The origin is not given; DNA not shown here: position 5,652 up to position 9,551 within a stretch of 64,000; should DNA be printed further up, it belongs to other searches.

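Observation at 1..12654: PEP-CTERM giant protein next to its own four-pseudopilin cassette: candidate dedicated tip-complex/cargo export pair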

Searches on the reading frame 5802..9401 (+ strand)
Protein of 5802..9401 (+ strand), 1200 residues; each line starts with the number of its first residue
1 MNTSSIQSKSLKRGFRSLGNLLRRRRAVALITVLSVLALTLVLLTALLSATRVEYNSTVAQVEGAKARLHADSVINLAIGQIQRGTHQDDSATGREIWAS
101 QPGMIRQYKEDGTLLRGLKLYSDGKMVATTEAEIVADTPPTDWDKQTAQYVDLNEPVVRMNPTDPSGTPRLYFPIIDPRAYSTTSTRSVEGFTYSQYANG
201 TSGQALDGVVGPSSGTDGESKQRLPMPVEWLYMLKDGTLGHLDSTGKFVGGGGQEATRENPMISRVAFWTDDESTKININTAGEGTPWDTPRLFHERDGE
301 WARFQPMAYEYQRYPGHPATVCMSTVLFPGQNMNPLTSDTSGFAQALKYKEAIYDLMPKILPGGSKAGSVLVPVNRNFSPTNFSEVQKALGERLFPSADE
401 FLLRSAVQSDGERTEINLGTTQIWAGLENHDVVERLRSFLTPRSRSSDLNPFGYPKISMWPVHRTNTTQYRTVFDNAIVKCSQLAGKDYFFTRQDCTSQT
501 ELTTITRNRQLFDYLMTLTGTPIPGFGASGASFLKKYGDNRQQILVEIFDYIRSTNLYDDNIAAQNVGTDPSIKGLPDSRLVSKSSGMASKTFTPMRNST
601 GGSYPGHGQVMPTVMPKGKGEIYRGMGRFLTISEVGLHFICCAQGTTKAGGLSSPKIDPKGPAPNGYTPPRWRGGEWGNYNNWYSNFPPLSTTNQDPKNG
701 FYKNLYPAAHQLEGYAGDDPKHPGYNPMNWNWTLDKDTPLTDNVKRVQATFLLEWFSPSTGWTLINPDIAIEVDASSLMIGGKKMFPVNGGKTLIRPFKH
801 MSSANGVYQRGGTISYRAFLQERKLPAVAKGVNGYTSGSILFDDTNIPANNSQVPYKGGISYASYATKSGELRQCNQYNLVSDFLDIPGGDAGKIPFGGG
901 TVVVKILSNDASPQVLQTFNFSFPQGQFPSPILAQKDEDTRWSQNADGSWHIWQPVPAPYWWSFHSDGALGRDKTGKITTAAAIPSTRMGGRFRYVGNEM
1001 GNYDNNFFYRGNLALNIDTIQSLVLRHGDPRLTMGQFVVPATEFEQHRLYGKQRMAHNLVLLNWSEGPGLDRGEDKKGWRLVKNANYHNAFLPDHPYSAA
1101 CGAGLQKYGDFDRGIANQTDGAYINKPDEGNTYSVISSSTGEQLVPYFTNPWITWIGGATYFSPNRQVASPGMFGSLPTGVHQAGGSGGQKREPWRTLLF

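Call 55: predict_structure(alignment_id=A2)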
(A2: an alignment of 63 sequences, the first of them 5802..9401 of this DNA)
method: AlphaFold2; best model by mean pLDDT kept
length: 1200 residues; sequences in the alignment: 63
mean_pLDDT: 78.0   pTM: 0.70
mean pLDDT of the five models: 78.0, 76.5, 74.5, 73.3, 71.8
residues with pLDDT >= 90: 343; 70-90: 530; 50-70: 212; < 50: 115
segments of 3 or more residues with pLDDT < 50: 1-29, 283-294, 373-383, 601-606, 1127-1139, 1141-1175, 1185-1189
pLDDT, mean of each block of 10 residues (from residue 1): 33 33 43 63 65 66 74 83 83 77 83 86 90 83 86 87 76 87 82 80 78 76 89 89 86 85 88 68 42 52 54 62 80 81 84 69 55 45 51 59 65 65 68 81 61 77 84 74 83 88 92 90 66 78 86 70 71 73 72 71 57 78 82 95 96 93 87 91 97 95 94 95 96 97 97 86 71 96 93 90 73 84 94 95 92 85 91 93 95 95 93 90 97 94 83 91 96 94 84 88 74 93 92 87 94 92 75 86 79 82 80 67 57 41 42 43 39 55 49 65
secondary structure, 60 per line:
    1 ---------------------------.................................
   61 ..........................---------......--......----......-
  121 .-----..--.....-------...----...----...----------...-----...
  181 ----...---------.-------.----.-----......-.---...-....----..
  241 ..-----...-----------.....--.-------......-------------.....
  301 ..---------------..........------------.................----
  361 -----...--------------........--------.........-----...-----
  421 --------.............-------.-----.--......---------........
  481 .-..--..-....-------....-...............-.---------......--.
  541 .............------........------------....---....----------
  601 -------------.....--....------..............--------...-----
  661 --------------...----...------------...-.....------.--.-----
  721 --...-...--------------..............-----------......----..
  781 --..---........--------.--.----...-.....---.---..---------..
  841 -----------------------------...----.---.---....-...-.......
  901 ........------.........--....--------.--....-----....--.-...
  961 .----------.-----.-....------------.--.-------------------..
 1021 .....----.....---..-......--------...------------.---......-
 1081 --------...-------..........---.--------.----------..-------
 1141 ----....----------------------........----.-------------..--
elements in order (helices of 4 or more, strands of 3 or more residues): H28-86 E96-101 E104-109 E114-119 H131-135 E150-152 E157-159 E170-172 H216-221 E227-229 E231-234 E239-242 E248-250 E262-266 H279-282 H296-302 H318-327 H340-356 H383-390 H399-402 E403-407 E413-415 H429-439 E458-463 H473-481 E490-493 H501-504 H506-520 H533-537 H540-553 H560-567 H580-583 H587-590 E614-618 E621-624 E631-644 E653-655 E682-684 H701-705 E744-757 E769-774 H788-791 E792-795 E812-814 H816-820 E885-888 E894-908 E915-923 E926-929 E941-944 E950-953 H958-961 H980-983 E1019-1025 H1030-1034 E1044-1046 E1055-1057 H1074-1079 H1099-1108 E1145-1148 H1171-1176

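Call 59: fold_search(model_id=the predicted structure, library=pdb)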
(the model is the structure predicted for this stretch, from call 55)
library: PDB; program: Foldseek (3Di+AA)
matches with E <= 10: 220; with E <= 0.001: 0
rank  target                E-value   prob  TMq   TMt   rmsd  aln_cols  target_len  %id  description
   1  6njl_K                2.2e-01  0.06  0.04  0.13  17.6       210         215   10  Architecture and subunit arrangement of native AMPA receptors (released 2019-04-24)
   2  7kxj_H                3.0e-01  0.05  0.05  0.16  18.7       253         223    8  SARS-CoV-2 spike protein in complex with Fab 15033-7, 3-"up", asymmetric (released 2021-02-03)
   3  9gvn_C                3.0e-01  0.02  0.04  0.13  23.0       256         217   11  DEPEMOKIMAB FAB IN COMPLEX WITH INTERLEUKIN 5 (released 2026-01-14)
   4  8jyq_A                3.9e-01  0.07  0.04  0.17  13.3       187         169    9  Crystal structure of cancer-specific anti-HER2 antibody H2Mab-214 in complex with epitope peptide (released 2024-03-13)
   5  3qhz_H                4.6e-01  0.05  0.05  0.17  19.0       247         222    7  Crystal Structure of human anti-influenza Fab 2D1 (released 2011-02-16)
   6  4p1x_A                4.9e-01  0.02  0.03  0.10  24.0       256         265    9  Crystal structure of staphylococcal LUK prepore (released 2014-10-01)
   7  3ac0_A                5.2e-01  0.09  0.04  0.06  13.6       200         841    8  Crystal structure of Beta-glucosidase from Kluyveromyces marxianus in complex with glucose (released 2010-08-11)
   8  2lkf                  6.1e-01  0.02  0.05  0.10  19.0       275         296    8  LEUKOCIDIN F (HLGB) FROM STAPHYLOCOCCUS AUREUS (released 1999-07-28)
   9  6u3y_A                6.1e-01  0.01  0.03  0.09  24.7       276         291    7  Structure-based discovery of a novel small-molecule inhibitor of methicillin-resistant S. aureus (released 2020-03-25)
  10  9xqs_A                6.8e-01  0.03  0.05  0.06  33.0       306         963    9  Structure of the inner peripheral region in the phage phiKZ baseplate complex (released 2026-02-11)
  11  8awl_H                6.8e-01  0.02  0.04  0.14  19.4       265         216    8  Fab RVFV-268 (released 2023-09-06)
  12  8t7r_l                6.8e-01  0.02  0.04  0.12  20.4       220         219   10  Crystal structure of human leukocyte antigen A*0101 in complex with the Fab of alloreactive antibody E07 (released 2024-12-25)
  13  2agc                  8.0e-01  0.02  0.04  0.14  14.9       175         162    9  Crystal Structure of mouse GM2- activator Protein (released 2005-10-25)
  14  6w7s_H                8.4e-01  0.02  0.04  0.12  18.8       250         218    9  Ketoreductase from module 1 of the 6-deoxyerythronolide B synthase (KR1) in complex with antibody fragment (Fab) 2G10 (released 2020-09-09)
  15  4gaa_B                8.4e-01  0.01  0.02  0.04  14.3        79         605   19  Structure of Leukotriene A4 hydrolase from Xenopus laevis complexed with inhibitor bestatin (released 2013-06-12)
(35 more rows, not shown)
